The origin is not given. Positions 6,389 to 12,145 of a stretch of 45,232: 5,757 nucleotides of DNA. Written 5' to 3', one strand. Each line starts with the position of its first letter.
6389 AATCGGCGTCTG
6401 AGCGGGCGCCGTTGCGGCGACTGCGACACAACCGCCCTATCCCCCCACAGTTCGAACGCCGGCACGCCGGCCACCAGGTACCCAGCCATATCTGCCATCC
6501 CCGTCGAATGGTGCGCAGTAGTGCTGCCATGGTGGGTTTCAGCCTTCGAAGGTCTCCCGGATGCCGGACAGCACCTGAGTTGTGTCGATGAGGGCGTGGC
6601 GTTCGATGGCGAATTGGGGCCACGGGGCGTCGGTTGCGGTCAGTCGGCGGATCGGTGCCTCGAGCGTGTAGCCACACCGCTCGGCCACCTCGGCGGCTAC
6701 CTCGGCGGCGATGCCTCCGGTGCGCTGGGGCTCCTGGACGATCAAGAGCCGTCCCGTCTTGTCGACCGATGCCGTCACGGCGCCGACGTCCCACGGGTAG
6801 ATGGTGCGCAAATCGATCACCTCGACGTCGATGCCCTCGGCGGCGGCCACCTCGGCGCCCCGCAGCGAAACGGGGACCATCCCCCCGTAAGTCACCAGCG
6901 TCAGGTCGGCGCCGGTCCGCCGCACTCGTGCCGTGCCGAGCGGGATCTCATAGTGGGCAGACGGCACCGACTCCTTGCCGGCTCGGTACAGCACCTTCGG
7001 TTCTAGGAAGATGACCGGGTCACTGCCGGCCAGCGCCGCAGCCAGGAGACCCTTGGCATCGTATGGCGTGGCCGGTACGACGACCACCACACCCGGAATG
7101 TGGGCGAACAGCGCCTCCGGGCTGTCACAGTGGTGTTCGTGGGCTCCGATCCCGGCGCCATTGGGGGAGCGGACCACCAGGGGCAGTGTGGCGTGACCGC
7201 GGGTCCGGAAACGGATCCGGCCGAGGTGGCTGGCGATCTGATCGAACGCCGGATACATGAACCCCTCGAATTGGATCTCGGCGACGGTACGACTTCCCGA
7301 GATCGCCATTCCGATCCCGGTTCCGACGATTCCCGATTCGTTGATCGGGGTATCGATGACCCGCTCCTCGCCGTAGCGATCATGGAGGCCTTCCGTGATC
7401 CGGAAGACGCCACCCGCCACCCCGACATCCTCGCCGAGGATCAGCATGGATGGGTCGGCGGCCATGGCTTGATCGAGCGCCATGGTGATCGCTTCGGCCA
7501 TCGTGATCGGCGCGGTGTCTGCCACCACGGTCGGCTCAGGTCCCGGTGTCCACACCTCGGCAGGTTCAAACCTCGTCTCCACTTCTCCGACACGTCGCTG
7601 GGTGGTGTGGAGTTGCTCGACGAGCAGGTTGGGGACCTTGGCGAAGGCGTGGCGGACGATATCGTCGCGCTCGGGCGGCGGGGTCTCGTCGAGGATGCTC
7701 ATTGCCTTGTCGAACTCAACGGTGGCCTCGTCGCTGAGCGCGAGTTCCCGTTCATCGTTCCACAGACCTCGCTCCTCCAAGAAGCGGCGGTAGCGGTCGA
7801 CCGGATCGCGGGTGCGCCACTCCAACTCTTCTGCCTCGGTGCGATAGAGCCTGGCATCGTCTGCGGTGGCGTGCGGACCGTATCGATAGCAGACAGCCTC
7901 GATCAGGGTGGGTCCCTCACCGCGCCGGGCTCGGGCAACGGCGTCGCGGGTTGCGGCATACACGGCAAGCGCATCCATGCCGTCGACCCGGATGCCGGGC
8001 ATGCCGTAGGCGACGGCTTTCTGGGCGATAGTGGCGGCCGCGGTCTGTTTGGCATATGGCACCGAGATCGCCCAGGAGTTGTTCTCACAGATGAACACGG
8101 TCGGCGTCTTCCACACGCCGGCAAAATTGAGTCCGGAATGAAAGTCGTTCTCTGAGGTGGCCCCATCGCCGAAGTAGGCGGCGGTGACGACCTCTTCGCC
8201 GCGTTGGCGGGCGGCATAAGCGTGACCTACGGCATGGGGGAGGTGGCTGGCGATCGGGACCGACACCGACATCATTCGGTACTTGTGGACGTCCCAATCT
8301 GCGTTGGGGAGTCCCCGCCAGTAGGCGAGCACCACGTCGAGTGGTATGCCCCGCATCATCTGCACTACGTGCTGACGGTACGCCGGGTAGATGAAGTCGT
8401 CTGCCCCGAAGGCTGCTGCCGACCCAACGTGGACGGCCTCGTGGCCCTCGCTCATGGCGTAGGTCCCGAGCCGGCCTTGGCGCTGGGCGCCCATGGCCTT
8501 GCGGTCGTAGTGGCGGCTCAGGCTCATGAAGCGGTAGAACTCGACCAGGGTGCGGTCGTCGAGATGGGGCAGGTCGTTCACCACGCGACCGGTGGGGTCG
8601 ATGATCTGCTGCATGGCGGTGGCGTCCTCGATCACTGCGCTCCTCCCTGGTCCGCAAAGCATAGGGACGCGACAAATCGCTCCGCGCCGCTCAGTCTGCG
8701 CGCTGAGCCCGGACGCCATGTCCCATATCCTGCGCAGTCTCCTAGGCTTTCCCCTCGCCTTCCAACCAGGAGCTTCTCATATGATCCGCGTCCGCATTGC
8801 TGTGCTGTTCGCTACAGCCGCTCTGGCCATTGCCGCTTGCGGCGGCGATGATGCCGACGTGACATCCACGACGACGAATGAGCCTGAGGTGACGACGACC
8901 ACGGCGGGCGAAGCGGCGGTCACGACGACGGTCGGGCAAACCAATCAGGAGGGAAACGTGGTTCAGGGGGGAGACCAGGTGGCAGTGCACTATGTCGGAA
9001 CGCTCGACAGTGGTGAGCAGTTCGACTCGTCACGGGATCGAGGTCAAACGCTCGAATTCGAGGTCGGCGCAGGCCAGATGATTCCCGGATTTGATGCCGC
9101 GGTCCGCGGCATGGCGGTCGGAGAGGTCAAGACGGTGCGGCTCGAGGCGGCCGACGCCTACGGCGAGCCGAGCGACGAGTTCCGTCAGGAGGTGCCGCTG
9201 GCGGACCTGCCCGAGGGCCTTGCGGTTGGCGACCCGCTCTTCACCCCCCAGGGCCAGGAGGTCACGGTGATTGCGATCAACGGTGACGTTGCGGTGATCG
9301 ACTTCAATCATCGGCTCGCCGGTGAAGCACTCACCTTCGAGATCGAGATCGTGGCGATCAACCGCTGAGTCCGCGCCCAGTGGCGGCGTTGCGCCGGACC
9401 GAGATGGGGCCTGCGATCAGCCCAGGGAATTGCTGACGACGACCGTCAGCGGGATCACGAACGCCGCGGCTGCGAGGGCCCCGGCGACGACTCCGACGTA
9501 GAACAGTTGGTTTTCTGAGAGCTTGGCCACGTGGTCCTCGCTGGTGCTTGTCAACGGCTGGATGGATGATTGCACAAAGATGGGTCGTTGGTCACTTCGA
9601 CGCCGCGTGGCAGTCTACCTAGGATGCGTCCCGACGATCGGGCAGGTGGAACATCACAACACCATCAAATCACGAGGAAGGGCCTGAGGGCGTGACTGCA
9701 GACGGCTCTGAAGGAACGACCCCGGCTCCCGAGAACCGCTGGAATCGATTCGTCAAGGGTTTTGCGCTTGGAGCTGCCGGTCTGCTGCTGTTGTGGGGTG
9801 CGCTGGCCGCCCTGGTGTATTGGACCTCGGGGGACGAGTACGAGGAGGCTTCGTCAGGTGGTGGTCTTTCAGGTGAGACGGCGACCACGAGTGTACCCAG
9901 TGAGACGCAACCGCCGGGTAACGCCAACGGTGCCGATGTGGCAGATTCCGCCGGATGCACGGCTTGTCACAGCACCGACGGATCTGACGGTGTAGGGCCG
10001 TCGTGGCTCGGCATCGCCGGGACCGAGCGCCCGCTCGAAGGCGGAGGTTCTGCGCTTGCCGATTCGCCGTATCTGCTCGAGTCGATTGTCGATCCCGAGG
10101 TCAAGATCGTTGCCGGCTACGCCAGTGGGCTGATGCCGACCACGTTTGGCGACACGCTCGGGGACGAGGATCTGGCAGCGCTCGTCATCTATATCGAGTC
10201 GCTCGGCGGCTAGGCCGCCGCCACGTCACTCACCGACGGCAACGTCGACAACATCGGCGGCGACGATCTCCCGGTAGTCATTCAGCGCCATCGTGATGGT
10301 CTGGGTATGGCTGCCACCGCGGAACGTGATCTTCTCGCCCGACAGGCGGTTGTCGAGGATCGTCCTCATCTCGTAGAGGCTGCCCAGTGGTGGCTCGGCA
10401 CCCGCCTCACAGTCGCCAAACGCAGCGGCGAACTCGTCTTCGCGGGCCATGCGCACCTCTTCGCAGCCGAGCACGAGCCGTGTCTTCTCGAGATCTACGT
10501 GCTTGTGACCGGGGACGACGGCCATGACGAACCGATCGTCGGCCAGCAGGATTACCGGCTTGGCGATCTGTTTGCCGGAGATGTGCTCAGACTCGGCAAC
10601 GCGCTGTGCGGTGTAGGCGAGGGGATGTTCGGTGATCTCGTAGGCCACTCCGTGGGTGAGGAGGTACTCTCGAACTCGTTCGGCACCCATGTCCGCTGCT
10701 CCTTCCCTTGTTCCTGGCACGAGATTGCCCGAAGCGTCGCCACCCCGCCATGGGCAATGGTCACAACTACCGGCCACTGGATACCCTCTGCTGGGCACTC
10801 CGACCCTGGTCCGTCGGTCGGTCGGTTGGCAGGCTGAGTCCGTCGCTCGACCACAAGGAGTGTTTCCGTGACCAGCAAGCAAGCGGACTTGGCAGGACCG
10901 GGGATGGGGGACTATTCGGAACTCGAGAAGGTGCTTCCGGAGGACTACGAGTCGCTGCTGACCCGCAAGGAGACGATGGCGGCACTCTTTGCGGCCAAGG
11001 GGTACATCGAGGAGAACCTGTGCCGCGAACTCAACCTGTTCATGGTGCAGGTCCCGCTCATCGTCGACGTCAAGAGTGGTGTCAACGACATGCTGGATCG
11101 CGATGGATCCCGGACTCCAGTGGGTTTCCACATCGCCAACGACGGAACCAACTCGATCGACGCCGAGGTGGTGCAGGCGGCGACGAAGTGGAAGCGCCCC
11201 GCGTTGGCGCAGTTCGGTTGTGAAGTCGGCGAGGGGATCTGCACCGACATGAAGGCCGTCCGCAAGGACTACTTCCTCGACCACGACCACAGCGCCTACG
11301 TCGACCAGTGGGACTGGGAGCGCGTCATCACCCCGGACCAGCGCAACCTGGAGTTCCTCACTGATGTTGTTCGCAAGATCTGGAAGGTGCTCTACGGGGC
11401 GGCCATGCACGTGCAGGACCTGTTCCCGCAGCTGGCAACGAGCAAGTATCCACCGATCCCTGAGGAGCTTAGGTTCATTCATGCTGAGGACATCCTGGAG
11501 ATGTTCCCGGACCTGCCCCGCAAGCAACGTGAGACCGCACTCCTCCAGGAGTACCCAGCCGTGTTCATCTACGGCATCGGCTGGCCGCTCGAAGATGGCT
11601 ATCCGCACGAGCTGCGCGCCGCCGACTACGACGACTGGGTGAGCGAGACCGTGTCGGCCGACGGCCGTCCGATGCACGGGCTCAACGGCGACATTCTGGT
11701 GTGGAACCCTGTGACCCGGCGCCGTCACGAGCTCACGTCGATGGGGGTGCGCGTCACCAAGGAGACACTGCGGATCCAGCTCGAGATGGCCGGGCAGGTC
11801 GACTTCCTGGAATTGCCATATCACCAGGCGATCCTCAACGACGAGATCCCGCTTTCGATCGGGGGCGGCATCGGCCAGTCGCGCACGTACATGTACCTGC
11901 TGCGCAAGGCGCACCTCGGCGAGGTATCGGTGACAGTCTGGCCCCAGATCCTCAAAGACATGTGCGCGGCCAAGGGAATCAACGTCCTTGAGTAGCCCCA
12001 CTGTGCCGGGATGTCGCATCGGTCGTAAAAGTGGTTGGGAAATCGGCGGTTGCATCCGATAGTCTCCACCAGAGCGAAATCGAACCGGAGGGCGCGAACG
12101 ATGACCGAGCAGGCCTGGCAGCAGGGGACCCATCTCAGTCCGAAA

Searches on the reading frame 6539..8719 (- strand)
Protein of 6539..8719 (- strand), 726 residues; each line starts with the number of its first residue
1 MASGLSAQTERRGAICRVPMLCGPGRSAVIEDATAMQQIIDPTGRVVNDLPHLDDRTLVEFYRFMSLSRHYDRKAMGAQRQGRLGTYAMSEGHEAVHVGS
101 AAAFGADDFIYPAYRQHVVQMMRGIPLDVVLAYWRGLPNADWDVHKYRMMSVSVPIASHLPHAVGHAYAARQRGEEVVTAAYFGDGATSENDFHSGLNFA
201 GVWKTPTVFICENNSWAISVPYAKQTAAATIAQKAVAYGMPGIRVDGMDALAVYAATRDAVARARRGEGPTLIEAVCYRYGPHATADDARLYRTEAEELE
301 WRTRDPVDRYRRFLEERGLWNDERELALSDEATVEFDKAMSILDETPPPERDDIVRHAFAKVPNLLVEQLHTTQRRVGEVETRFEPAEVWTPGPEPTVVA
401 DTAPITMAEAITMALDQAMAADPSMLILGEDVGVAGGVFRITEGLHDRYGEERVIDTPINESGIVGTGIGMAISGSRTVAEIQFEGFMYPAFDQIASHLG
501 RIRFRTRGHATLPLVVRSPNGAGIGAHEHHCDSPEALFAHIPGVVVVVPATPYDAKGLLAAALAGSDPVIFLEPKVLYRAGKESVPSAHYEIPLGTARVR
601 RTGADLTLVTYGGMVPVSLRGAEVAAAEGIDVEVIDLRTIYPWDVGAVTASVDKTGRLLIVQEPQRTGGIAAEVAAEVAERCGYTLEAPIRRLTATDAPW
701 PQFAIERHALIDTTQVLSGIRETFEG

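Call 67: search_protein_families(library=pfam, proteins=[window:6539-8719:-])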
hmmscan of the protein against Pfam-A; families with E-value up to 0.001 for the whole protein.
window:6539-8719:- (726 aa): 3 families
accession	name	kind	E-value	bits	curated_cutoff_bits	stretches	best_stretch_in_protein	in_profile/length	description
PF00676.26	E1_dh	-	7e-85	285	22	1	62-349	1-297/300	Dehydrogenase E1 component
PF02779.29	Transket_pyr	-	2.7e-39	135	27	1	404-579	2-173/174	Transketolase, pyrimidine binding domain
PF02780.25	Transketolase_C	-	1.7e-31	109.2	25.9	1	595-716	1-124/124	Transketolase, C-terminal domain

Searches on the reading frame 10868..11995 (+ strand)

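Call 67: search_protein_families(library=pfam, proteins=[window:10868-11995:+])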
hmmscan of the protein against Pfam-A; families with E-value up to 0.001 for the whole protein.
window:10868-11995:+ (375 aa): 1 family
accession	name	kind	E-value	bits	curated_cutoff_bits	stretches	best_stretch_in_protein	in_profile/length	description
PF03590.20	AsnA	-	1.2e-77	261.1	27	1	41-283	5-226/228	Aspartate-ammonia ligase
